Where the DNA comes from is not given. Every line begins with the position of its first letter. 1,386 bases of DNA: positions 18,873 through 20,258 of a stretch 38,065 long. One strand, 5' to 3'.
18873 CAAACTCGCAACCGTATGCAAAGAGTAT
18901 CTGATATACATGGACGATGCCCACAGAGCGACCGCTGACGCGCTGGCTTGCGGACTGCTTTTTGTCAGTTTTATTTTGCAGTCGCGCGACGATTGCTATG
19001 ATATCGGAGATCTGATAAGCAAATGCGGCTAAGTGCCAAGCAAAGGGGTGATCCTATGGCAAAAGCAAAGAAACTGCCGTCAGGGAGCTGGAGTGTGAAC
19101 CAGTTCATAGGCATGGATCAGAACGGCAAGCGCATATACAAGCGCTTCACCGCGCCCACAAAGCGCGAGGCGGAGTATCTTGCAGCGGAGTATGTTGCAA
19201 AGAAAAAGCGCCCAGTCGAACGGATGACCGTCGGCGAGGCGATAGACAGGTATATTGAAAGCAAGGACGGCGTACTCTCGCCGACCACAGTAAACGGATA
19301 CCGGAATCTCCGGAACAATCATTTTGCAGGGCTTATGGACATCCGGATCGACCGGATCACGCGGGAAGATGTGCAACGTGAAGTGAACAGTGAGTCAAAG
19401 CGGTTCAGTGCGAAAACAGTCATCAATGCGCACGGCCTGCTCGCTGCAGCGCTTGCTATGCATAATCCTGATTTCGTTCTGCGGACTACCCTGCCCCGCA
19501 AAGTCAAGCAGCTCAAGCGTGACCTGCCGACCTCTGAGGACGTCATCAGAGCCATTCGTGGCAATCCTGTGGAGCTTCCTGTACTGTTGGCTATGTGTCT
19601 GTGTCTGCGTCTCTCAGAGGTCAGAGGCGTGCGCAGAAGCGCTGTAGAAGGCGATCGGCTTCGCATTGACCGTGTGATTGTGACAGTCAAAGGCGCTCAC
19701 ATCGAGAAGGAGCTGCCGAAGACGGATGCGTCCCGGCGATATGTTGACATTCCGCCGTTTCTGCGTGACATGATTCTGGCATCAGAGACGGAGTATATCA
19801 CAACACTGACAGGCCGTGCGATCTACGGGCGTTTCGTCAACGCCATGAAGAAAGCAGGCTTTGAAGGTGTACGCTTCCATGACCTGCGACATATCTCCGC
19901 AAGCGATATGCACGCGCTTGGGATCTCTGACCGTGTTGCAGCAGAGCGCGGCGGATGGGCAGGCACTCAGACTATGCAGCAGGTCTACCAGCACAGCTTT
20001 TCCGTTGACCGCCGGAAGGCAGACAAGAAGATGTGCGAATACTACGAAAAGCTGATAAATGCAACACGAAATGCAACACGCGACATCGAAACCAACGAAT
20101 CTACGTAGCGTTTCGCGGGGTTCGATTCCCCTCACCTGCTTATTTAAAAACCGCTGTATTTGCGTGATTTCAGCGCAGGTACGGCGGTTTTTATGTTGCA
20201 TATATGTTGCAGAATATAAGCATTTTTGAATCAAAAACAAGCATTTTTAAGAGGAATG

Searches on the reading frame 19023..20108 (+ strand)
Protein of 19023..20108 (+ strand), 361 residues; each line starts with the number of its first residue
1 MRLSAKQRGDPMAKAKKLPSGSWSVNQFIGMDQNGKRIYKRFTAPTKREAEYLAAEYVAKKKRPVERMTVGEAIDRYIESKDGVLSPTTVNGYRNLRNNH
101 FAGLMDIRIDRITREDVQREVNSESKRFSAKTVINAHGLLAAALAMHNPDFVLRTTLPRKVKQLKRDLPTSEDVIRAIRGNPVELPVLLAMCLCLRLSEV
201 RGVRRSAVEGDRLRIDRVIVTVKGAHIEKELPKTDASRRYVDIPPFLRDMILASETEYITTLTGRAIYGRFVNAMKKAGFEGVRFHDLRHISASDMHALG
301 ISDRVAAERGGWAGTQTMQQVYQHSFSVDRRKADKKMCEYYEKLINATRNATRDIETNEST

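Call 25: search_protein_families(library=ncbifam, proteins=[window:19023-20108:+], max_evalue=0.01)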
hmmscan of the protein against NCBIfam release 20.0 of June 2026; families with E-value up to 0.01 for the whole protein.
window:19023-20108:+ (361 aa): 1 family
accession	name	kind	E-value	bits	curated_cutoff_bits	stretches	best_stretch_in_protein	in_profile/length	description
NF040815.2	recomb_XerA_Arch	equivalog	1e-05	25.2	220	1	85-325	12-254/263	site-specific tyrosine recombinase/integron integrase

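Call 68: search_protein_families(library=pfam, proteins=[window:19023-20108:+], max_evalue=0.001)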
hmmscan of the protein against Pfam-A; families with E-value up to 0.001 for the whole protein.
window:19023-20108:+ (361 aa): 1 family
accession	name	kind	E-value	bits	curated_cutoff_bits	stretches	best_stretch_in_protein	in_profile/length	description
PF00589.27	Phage_integrase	-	2.6e-08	34.3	27.1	1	261-325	104-168/172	Phage integrase family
